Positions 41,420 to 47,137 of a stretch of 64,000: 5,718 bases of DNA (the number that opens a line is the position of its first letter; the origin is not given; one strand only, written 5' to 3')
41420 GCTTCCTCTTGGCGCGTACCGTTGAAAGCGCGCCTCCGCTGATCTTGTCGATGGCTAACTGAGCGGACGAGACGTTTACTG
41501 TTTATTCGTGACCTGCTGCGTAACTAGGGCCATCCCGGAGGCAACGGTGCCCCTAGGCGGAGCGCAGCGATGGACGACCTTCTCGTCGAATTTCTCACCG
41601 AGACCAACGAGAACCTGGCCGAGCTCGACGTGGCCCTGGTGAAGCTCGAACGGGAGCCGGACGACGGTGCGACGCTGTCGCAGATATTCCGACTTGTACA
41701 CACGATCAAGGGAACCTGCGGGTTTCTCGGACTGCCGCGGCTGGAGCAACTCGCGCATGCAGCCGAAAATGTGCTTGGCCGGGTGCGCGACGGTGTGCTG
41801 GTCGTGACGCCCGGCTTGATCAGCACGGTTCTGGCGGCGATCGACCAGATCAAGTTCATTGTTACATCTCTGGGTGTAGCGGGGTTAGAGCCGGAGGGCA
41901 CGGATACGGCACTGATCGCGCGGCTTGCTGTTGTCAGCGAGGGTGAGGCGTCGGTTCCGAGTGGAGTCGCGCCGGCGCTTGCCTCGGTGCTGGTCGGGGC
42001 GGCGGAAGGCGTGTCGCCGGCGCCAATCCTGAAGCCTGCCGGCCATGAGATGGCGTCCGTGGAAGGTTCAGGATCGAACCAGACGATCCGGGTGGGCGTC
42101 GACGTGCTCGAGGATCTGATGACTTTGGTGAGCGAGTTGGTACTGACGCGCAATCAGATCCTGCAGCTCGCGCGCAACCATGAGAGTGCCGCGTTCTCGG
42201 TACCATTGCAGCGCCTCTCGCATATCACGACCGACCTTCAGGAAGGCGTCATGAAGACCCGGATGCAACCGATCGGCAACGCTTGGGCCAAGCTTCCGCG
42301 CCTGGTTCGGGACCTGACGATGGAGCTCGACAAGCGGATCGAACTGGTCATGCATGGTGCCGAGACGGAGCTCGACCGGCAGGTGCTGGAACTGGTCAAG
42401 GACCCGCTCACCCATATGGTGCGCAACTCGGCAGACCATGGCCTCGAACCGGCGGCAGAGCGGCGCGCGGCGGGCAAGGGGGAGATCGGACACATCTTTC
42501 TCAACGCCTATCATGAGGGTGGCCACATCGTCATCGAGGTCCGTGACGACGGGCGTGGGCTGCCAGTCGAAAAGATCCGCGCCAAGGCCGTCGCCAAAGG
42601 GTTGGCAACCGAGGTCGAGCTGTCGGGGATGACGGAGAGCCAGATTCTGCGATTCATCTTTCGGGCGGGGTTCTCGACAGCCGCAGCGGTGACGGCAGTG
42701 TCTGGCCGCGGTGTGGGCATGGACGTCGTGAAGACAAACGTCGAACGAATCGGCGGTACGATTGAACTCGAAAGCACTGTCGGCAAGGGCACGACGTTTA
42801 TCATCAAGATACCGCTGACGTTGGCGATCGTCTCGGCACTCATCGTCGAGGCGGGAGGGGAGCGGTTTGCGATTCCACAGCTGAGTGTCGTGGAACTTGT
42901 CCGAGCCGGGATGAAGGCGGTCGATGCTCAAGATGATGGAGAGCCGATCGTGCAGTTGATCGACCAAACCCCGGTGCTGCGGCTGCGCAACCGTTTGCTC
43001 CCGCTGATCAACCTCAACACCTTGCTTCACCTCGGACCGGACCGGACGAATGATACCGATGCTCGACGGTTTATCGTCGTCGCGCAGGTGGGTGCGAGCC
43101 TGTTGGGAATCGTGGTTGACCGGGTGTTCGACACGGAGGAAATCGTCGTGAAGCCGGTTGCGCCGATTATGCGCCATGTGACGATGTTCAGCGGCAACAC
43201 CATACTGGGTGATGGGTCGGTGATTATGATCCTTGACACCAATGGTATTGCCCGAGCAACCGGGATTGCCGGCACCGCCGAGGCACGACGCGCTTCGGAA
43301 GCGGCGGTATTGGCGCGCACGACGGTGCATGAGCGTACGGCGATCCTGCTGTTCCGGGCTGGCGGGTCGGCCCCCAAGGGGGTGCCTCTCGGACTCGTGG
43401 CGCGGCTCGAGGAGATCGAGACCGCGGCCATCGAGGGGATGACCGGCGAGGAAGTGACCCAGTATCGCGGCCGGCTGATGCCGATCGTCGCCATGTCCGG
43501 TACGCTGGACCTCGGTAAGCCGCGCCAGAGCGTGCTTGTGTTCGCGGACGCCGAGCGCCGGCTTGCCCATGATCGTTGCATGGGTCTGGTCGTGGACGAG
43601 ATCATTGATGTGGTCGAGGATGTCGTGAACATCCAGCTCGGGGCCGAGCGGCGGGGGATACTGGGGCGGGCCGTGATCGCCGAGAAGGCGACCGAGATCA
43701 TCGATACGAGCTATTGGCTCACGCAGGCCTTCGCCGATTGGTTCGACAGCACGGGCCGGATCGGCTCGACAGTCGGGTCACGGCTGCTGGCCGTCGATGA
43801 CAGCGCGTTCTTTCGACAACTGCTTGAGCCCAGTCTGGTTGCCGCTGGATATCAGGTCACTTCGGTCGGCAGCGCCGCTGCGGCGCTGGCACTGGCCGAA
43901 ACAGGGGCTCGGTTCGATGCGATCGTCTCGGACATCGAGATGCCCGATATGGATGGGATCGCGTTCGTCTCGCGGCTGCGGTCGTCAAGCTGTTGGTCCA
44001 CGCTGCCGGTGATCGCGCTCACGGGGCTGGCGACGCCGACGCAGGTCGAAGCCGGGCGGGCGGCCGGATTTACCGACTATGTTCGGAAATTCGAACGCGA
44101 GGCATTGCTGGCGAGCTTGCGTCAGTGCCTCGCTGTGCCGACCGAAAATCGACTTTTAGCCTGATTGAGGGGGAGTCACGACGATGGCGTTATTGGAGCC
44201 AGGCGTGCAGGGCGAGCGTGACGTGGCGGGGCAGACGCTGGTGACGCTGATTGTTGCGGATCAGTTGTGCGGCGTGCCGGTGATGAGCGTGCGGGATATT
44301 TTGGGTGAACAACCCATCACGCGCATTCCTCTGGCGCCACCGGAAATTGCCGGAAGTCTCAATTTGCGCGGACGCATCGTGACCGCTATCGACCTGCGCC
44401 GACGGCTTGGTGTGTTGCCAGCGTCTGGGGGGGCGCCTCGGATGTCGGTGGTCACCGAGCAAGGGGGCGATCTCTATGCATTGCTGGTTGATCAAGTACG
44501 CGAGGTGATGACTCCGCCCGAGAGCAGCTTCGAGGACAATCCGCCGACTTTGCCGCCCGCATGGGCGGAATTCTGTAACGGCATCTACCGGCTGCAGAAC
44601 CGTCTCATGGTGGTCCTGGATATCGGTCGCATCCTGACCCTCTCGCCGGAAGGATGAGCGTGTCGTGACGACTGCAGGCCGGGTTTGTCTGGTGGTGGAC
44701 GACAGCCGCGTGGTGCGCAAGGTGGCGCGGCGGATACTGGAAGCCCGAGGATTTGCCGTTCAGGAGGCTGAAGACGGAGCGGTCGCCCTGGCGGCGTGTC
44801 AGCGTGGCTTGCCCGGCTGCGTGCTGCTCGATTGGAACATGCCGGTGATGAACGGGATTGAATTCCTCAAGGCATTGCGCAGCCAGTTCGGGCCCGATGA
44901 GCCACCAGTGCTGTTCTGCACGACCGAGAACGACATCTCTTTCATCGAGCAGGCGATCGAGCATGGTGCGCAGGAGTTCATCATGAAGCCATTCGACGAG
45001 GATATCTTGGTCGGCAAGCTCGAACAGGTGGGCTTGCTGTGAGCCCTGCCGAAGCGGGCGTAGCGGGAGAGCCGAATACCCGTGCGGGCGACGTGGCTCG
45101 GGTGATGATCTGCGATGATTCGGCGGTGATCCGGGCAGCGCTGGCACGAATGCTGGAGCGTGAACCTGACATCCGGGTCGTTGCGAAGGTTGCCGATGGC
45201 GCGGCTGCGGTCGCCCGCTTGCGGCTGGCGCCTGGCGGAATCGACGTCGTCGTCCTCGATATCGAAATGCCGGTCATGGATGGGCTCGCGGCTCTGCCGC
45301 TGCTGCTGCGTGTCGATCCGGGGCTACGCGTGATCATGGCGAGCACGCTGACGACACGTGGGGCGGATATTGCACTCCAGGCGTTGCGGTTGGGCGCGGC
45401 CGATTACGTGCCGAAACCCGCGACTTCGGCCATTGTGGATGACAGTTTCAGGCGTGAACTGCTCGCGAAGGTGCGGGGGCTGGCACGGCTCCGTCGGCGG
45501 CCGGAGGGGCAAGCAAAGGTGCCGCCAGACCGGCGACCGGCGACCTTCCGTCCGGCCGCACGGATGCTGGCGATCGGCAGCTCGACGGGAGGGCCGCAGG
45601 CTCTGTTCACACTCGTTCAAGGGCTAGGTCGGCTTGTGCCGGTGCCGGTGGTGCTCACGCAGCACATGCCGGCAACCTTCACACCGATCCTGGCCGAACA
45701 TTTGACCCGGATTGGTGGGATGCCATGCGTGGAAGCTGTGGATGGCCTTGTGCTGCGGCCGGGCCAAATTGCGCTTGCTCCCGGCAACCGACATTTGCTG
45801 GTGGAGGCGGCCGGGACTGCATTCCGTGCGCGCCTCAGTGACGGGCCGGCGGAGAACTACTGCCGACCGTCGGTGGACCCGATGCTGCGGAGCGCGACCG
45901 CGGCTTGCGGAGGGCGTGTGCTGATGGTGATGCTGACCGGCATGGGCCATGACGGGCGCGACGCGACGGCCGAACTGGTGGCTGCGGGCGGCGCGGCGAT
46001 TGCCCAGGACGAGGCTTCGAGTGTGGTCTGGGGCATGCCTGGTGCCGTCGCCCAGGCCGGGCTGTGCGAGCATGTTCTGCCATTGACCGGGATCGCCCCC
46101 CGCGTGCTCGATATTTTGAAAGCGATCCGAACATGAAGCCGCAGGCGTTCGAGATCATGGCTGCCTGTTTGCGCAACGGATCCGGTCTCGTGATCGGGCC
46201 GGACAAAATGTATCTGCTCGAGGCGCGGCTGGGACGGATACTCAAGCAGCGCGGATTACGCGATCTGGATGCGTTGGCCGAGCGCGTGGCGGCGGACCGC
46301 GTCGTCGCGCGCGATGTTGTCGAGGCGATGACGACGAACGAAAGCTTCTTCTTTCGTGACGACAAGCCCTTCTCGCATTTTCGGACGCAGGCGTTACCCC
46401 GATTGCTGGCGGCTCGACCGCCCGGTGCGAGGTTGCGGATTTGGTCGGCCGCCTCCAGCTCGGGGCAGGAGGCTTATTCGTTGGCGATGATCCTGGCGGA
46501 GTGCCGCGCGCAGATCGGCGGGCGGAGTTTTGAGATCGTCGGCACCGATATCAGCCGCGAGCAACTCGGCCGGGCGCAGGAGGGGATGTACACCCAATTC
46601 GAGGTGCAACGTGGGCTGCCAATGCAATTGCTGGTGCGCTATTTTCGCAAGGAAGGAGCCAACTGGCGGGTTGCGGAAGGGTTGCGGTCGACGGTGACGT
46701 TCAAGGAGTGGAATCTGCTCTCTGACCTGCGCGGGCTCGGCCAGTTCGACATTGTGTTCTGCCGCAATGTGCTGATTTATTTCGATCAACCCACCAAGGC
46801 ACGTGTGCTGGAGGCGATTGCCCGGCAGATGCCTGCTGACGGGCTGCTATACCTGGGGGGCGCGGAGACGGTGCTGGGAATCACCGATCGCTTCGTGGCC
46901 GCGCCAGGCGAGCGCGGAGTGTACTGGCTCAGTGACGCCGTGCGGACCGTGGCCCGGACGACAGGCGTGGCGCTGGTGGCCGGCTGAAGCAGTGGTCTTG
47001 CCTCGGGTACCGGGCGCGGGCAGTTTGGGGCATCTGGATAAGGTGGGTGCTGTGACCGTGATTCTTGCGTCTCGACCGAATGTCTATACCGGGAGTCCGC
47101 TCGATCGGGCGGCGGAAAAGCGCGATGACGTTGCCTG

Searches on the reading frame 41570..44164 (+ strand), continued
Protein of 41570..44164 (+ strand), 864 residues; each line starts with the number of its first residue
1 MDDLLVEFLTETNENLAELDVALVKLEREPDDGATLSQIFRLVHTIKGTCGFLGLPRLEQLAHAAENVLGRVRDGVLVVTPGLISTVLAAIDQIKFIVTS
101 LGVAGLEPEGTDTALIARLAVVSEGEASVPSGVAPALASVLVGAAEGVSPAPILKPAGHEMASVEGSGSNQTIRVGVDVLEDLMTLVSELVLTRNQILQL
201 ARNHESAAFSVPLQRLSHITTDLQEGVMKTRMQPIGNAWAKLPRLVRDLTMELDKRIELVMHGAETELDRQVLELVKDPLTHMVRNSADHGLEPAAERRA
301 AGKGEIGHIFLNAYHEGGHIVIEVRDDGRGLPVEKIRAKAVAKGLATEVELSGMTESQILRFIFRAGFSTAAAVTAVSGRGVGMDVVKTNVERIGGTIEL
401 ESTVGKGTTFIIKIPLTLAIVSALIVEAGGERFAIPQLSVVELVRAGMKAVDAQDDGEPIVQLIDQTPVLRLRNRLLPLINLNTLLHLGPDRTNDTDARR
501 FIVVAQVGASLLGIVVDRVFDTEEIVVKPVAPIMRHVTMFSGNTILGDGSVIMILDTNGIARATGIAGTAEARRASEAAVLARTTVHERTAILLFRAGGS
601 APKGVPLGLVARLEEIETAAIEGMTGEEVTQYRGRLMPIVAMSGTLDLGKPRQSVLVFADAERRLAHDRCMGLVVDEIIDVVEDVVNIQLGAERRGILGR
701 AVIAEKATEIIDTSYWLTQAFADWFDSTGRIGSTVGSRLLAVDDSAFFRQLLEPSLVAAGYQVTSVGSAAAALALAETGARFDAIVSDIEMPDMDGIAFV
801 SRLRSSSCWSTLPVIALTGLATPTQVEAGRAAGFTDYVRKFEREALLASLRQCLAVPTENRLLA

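Call 93: search_protein_families(library=ncbifam, proteins=[L094:15415-16143:-, L095:9681-10412:-, L094:9001-9645:+, L095:9001-9630:+, L096:9001-9669:+], max_evalue=1e-10)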
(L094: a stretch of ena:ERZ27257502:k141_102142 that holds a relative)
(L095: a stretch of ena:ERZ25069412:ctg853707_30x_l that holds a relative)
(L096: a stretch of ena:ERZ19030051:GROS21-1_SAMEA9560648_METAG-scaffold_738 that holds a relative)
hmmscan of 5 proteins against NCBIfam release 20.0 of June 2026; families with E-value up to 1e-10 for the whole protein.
L094:15415-16143:- (242 aa): 67 families (the best 25 are shown)
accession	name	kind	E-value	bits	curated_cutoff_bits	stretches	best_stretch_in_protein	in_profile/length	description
NF045991.1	RespRegCtrARhodob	equivalog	1.2e-128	427.5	350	1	1-224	1-224/224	response regulator transcription factor CtrA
NF007928.2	PRK10643.1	equivalog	2.7e-54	184.1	330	1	1-221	1-216/216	two-component system response regulator PmrA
NF045944.1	ResRegRpaBCyano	equivalog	6.9e-51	172.8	330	1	4-222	1-228/229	response regulator transcription factor RpaB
TIGR01387.1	cztR_silR_copR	subfamily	1e-49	169.2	279.2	1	3-221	1-218/218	heavy metal response regulator transcription factor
NF041734.1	resp_reg_RppA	equivalog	1.6e-47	161.8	250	1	1-222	1-228/229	two-component system response regulator RppA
NF012023.0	PRK15479.1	equivalog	4.9e-47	160.3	337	1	1-222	1-218/224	transcriptional regulator TctD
NF040689.1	MtrAB_MtrA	equivalog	9.1e-47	159.2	300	1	3-219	1-216/219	MtrAB system response regulator MtrA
NF007663.1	PRK10336.1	equivalog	2e-45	155.2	345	1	1-223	1-218/219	quorum sensing response regulator transcription factor QseB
TIGR02154.1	PhoB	equivalog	9.7e-45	152.6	296.2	1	2-221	4-225/226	phosphate regulon transcriptional regulator PhoB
NF008296.0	PRK11083.1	equivalog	1.1e-44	152.5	273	1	2-222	5-226/228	two-component system response regulator CreB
NF007346.1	PRK09836.1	equivalog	3.5e-44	151.3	420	1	1-224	1-224/227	copper/silver response regulator transcription factor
NF007005.1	PRK09468.1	equivalog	2.3e-43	148.3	331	1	2-221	5-231/237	osmolarity response regulator transcription factor OmpR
NF041733.1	resp_reg_CseB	equivalog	3.3e-43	147.7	350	1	2-222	2-227/228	two-component system response regulator CseB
NF033117.2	vanR_ACDEGLN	exception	1.5e-41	142.5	350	1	3-221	1-225/226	VanR-ABDEGLN family response regulator transcription factor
NF008078.0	PRK10816.1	equivalog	1.5e-41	142.4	336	1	1-220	1-219/223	two-component system response regulator PhoP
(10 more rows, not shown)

L095:9681-10412:- (243 aa): 68 families (the best 25 are shown)
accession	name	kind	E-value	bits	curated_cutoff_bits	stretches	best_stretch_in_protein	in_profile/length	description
NF045991.1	RespRegCtrARhodob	equivalog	1.4e-124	414.1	350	1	1-224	1-224/224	response regulator transcription factor CtrA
TIGR01387.1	cztR_silR_copR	subfamily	4.1e-52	177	279.2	1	3-221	1-218/218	heavy metal response regulator transcription factor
NF007928.2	PRK10643.1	equivalog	6.1e-51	173.1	330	1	1-221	1-216/216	two-component system response regulator PmrA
NF045944.1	ResRegRpaBCyano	equivalog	7.2e-48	162.9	330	1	4-222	1-228/229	response regulator transcription factor RpaB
NF041734.1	resp_reg_RppA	equivalog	1.2e-45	155.7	250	1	1-222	1-228/229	two-component system response regulator RppA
NF007346.1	PRK09836.1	equivalog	4.3e-45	154.3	420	1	1-225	1-225/227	copper/silver response regulator transcription factor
NF012023.0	PRK15479.1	equivalog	6e-44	150.2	337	1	1-223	1-219/224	transcriptional regulator TctD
NF040689.1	MtrAB_MtrA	equivalog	6.1e-44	150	300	1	3-219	1-216/219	MtrAB system response regulator MtrA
NF007663.1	PRK10336.1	equivalog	1.1e-43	149.6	345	1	1-223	1-218/219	quorum sensing response regulator transcription factor QseB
NF008078.0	PRK10816.1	equivalog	1.5e-42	145.6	336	1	1-220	1-219/223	two-component system response regulator PhoP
NF041733.1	resp_reg_CseB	equivalog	1.7e-41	142.1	350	1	2-222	2-227/228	two-component system response regulator CseB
NF007005.1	PRK09468.1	equivalog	1.9e-41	142.1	331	1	2-221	5-231/237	osmolarity response regulator transcription factor OmpR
TIGR02154.1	PhoB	equivalog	5.5e-41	140.3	296.2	1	2-221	4-225/226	phosphate regulon transcriptional regulator PhoB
NF008567.0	PRK11517.1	equivalog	4.3e-40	137.5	353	1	1-222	1-219/223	response regulator transcription factor HprR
NF008296.0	PRK11083.1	equivalog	9.3e-39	133.2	273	1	2-222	5-226/228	two-component system response regulator CreB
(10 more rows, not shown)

L094:9001-9645:+ (214 aa): 2 families
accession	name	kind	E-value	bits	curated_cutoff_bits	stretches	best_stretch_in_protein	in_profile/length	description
NF046018.1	HisPtaseChptBrucRhz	equivalog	1.8e-39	135.3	240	1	9-204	13-206/211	histidine phosphotransferase ChpT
NF046025.1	HisPtaseChptCaul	equivalog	1.2e-36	126.1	225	1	10-204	7-198/204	histidine phosphotransferase ChpT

L095:9001-9630:+ (209 aa): 2 families
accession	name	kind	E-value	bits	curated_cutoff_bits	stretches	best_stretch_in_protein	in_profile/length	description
NF046018.1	HisPtaseChptBrucRhz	equivalog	2.2e-48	164.4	240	1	8-200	10-203/211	histidine phosphotransferase ChpT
NF046025.1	HisPtaseChptCaul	equivalog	9.1e-46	155.9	225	1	9-199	4-194/204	histidine phosphotransferase ChpT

L096:9001-9669:+ (222 aa): 2 families
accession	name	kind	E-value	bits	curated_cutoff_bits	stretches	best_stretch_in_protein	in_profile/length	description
NF046018.1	HisPtaseChptBrucRhz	equivalog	1.4e-37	129.1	240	1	18-212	15-203/211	histidine phosphotransferase ChpT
NF046025.1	HisPtaseChptCaul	equivalog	3.8e-34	118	225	1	16-212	6-195/204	histidine phosphotransferase ChpT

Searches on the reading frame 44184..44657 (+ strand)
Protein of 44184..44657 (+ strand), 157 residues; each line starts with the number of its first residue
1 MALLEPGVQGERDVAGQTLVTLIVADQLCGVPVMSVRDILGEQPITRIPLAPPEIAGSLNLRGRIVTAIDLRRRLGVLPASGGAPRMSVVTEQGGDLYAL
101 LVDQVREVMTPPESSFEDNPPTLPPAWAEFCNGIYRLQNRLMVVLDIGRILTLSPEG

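Call 3: search_protein_families(library=pfam, proteins=[window:44184-44657:+], max_evalue=0.01)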
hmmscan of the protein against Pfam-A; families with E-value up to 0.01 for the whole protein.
window:44184-44657:+ (157 aa): 1 family
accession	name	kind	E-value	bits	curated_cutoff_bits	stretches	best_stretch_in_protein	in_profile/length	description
PF01584.24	CheW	-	1.9e-30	105.8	23.5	1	20-152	3-135/138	CheW-like domain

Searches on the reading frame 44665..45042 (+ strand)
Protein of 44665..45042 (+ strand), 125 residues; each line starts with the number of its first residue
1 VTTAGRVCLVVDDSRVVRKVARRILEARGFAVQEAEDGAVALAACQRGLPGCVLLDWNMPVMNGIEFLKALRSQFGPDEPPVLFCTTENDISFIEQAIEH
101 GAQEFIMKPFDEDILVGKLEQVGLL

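Call 3: search_protein_families(library=pfam, proteins=[window:44665-45042:+], max_evalue=0.01)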
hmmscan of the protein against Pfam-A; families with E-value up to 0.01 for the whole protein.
window:44665-45042:+ (125 aa): 1 family
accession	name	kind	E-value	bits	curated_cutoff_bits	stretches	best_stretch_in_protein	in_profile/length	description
PF00072.30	Response_reg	-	4.1e-29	101.4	30.2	1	9-119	2-110/111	Response regulator receiver domain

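Call 20: search_protein_families(library=ncbifam, proteins=[window:44665-45042:+], max_evalue=0.01)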
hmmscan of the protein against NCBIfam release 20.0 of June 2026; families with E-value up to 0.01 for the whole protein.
window:44665-45042:+ (125 aa): 94 families (the best 25 are shown)
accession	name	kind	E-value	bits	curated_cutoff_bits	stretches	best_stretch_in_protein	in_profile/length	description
NF007901.0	PRK10610.1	equivalog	1.6e-20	73.6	189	1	8-121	8-122/129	chemotaxis response regulator CheY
NF006900.1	PRK09390.1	equivalog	5.3e-20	71.8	255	1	6-121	5-118/203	response regulator FixJ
NF041367.1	CheY_Halo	equivalog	5e-18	65.6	200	1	9-121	2-112/114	chemotaxis protein CheY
NF041733.1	resp_reg_CseB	equivalog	8.1e-18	64.6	350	1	8-120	3-112/228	two-component system response regulator CseB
TIGR02154.1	PhoB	equivalog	1.7e-17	63.5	296.2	1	6-121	3-118/226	phosphate regulon transcriptional regulator PhoB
NF008469.0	PRK11361.1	equivalog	2.3e-17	62.9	714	1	4-114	3-111/461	acetoacetate metabolism transcriptional regulator AtoC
NF007969.0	PRK10693.1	equivalog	5.1e-17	61.9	329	1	4-111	6-111/337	two-component system response regulator RssB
NF040689.1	MtrAB_MtrA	equivalog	8e-17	61.3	300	1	9-119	2-109/219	MtrAB system response regulator MtrA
NF001965.0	PRK00742.1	subfamily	1.2e-16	60.9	293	1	9-113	7-111/357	chemotaxis-specific protein-glutamate methyltransferase CheB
TIGR01818.1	ntrC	equivalog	3.2e-16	59.2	558.6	1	9-116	2-107/463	nitrogen regulation protein NR(I)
NF007135.0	PRK09581.1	equivalog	9.3e-16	57.7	474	1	8-118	5-115/457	PleD family two-component system response regulator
NF007546.0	PRK10161.1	equivalog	1.1e-14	54.6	471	1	6-121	3-118/229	phosphate response regulator transcription factor PhoB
NF051870.1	NAssimRespRegNtrX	equivalog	1.8e-14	53.5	600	1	8-116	4-112/452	nitrogen assimilation response regulator NtrX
NF045944.1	ResRegRpaBCyano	equivalog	2.5e-14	53.2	330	1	9-115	1-104/229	response regulator transcription factor RpaB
NF009206.0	PRK12555.1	subfamily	3.1e-14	52.7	342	1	9-110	4-106/340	chemotaxis-specific protein-glutamate methyltransferase CheB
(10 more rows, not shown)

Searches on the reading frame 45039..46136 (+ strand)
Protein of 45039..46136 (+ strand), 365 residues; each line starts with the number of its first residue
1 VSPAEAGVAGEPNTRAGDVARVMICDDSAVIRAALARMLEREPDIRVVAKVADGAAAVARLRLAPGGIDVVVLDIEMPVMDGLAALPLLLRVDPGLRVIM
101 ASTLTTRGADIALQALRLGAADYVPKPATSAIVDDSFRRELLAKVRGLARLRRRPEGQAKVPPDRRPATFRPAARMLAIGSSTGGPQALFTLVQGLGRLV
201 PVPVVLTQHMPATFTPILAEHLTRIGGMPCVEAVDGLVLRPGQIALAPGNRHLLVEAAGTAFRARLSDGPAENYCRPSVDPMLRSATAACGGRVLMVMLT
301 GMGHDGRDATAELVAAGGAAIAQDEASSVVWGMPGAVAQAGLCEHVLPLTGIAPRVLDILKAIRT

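Call 3: search_protein_families(library=pfam, proteins=[window:45039-46136:+], max_evalue=0.01)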
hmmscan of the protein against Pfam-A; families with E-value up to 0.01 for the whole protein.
window:45039-46136:+ (365 aa): 2 families
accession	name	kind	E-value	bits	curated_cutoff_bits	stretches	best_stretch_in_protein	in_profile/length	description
PF01339.22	CheB_methylest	-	3.1e-56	190.3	24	1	178-355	2-173/174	CheB methylesterase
PF00072.30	Response_reg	-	4.1e-20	72.4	30.2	1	22-129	1-102/111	Response regulator receiver domain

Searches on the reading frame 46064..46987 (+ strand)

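Call 3: search_protein_families(library=pfam, proteins=[window:46064-46987:+], max_evalue=0.01)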
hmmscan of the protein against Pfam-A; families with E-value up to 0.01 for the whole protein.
window:46064-46987:+ (307 aa): 7 families
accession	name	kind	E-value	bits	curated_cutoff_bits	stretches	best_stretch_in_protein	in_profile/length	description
PF01739.24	CheR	-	9.6e-57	192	27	1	92-282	1-191/195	CheR methyltransferase, SAM binding domain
PF08242.18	Methyltransf_12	-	3.6e-06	28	30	0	210-261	50-97/98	Methyltransferase domain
PF03705.20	CheR_N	-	9.2e-06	25.7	27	1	29-78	3-52/53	CheR methyltransferase, all-alpha domain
PF13649.12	Methyltransf_25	-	1e-05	26.6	27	0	210-258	47-95/97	Methyltransferase domain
PF08241.18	Methyltransf_11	-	0.00063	20.8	21.2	0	226-263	59-94/95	Methyltransferase domain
PF13489.12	Methyltransf_23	-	0.0012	19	27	1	154-264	43-116/164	Methyltransferase domain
PF13847.12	Methyltransf_31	-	0.0022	18.1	27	0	226-263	73-108/145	Methyltransferase domain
